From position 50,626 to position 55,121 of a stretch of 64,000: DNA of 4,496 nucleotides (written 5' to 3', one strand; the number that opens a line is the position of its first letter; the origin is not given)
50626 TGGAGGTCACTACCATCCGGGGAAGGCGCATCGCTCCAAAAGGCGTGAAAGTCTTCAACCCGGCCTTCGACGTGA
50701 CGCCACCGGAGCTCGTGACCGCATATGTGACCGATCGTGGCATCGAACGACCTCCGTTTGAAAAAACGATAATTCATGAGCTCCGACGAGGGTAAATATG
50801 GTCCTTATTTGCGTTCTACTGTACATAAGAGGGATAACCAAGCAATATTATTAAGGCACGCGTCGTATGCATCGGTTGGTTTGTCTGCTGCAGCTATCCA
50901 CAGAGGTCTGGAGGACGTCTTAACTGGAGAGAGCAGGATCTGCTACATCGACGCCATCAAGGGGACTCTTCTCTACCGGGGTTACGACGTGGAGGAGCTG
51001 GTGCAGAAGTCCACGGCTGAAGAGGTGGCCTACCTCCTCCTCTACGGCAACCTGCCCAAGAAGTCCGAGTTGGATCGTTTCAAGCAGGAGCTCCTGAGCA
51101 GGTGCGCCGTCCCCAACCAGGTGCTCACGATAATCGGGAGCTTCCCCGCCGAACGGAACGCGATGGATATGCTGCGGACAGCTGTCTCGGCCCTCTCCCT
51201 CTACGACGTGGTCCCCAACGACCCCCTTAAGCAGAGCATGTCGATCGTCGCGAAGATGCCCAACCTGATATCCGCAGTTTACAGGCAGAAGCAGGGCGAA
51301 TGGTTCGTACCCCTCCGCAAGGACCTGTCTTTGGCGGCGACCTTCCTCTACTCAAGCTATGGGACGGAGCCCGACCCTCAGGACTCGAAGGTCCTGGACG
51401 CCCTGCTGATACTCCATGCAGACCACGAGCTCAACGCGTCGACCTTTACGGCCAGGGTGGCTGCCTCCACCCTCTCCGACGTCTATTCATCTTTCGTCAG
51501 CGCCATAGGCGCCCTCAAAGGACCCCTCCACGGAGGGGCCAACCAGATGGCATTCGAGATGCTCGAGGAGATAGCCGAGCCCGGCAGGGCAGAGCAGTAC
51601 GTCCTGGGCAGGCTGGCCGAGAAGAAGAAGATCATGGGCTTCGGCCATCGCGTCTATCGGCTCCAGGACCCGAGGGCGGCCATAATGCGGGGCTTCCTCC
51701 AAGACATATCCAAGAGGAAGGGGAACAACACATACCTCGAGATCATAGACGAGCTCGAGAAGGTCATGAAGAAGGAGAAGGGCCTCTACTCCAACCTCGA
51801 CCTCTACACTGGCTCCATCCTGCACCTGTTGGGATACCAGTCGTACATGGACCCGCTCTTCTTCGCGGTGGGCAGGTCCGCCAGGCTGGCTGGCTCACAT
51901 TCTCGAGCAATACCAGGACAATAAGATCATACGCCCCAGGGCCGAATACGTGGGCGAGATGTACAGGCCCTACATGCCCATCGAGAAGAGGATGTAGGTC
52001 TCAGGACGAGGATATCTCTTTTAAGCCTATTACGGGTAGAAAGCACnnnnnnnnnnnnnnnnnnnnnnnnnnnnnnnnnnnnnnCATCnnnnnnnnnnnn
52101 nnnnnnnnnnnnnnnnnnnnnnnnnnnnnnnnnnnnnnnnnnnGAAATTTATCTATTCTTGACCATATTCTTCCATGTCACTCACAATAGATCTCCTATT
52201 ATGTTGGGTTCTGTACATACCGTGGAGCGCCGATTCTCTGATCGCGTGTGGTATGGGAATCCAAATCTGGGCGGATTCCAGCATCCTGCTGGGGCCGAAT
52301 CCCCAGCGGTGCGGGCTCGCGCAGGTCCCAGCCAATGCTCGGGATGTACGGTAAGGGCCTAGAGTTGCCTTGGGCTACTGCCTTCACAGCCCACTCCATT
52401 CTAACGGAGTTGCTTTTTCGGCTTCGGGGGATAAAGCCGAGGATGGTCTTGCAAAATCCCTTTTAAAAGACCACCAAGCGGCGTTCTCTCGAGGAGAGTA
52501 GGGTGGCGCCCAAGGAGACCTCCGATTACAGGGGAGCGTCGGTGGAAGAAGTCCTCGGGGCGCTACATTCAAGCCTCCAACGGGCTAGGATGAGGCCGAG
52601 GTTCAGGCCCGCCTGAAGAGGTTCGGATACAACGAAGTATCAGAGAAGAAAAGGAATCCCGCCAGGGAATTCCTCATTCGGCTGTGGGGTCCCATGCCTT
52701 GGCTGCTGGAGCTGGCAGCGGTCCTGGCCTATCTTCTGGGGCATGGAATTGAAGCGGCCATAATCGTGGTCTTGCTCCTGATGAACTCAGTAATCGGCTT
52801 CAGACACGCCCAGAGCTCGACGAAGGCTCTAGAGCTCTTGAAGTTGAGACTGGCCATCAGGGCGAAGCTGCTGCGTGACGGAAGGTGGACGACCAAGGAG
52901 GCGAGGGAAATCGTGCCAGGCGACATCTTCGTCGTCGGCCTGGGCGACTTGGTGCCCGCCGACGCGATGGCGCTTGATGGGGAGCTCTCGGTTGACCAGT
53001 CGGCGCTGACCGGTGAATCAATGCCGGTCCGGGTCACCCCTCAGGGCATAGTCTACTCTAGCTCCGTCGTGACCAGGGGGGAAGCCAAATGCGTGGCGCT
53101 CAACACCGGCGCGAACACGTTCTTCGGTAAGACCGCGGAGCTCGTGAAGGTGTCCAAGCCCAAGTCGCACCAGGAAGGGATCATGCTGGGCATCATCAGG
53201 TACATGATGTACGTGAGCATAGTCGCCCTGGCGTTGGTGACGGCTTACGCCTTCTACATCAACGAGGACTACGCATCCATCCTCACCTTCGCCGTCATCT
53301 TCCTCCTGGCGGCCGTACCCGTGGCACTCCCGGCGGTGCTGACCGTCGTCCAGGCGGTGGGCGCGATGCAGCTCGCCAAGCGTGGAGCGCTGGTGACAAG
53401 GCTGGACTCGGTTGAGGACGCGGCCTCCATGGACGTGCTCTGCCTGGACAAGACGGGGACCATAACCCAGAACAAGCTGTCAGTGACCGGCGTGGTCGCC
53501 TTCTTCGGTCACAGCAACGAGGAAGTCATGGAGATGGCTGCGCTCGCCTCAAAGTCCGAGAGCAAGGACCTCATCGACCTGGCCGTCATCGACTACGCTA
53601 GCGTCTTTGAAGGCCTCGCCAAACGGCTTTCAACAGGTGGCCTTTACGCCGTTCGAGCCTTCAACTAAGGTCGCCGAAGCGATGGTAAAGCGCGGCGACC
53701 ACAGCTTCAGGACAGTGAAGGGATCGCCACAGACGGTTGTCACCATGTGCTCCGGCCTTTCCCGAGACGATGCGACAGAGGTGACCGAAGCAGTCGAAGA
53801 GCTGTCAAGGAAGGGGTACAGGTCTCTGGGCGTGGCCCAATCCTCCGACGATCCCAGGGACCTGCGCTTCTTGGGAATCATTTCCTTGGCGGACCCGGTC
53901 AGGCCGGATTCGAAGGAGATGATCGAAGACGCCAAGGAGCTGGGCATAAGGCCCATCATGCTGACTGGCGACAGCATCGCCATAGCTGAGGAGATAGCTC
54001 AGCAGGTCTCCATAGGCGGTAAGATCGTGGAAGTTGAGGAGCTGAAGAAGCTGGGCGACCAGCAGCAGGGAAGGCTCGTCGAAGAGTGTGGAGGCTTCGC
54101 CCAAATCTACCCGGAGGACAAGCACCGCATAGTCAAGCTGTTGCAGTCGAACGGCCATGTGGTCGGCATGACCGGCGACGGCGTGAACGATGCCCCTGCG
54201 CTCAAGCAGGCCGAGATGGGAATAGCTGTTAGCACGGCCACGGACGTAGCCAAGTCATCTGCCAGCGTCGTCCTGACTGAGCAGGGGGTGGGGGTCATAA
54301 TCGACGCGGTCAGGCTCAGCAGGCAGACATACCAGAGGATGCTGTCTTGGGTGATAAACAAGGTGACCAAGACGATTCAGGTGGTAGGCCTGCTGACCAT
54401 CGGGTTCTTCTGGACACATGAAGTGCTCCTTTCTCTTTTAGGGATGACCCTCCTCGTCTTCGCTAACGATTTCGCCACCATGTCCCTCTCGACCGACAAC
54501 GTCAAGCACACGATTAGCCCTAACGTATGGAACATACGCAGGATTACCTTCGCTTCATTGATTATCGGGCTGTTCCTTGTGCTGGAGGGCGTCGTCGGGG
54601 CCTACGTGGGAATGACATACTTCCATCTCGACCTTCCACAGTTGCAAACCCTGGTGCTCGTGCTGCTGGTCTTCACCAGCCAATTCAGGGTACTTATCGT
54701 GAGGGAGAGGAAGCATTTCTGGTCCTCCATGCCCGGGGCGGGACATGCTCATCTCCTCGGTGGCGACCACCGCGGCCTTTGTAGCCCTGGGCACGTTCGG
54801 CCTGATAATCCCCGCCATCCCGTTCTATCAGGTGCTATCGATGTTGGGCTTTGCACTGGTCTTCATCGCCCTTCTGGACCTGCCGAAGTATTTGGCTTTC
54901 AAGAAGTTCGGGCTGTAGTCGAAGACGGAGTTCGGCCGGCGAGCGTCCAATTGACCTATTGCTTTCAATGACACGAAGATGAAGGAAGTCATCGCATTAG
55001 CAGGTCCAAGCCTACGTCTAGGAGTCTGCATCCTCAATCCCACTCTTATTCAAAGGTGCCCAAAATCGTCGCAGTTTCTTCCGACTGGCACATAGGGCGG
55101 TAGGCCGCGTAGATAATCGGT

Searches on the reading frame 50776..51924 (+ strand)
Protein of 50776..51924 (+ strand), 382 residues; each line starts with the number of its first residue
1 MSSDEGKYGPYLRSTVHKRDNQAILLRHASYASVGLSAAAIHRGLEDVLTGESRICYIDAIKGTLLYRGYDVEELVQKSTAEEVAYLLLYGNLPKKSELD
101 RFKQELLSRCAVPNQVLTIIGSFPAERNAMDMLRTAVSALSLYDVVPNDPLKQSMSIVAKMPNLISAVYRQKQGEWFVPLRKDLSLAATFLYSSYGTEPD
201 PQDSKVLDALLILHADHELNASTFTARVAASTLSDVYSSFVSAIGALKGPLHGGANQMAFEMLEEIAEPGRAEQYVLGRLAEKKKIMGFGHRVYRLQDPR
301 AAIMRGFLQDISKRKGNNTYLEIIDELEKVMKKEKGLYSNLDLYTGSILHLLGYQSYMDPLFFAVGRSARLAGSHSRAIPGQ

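Call 86: search_protein_families(library=pfam, proteins=[window:50776-51924:+], max_evalue=0.001)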
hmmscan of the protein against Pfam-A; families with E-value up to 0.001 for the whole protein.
window:50776-51924:+ (382 aa): 1 family
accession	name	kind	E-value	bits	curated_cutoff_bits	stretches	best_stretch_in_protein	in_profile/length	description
PF00285.26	Citrate_synt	-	5.2e-112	374.9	27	1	44-369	1-338/357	Citrate synthase, C-terminal domain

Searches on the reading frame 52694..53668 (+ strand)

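Call 86: search_protein_families(library=pfam, proteins=[window:52694-53668:+], max_evalue=0.001)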
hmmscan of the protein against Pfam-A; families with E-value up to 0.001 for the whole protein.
window:52694-53668:+ (324 aa): 1 family
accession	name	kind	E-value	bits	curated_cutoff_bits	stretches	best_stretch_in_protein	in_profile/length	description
PF00122.25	E1-E2_ATPase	-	4.9e-44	150.4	28.1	1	55-230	5-181/181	E1-E2 ATPase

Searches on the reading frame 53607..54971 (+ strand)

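Call 86: search_protein_families(library=pfam, proteins=[window:53607-54971:+], max_evalue=0.001)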
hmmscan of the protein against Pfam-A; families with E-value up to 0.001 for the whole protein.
window:53607-54971:+ (454 aa): 2 families
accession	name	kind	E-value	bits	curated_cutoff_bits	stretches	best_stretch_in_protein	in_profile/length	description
PF00702.32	Hydrolase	-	1.4e-17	65.1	26.4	1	83-202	82-190/191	haloacid dehalogenase-like hydrolase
PF08282.18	Hydrolase_3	-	4e-06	27.2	20.9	1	176-225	196-245/255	haloacid dehalogenase-like hydrolase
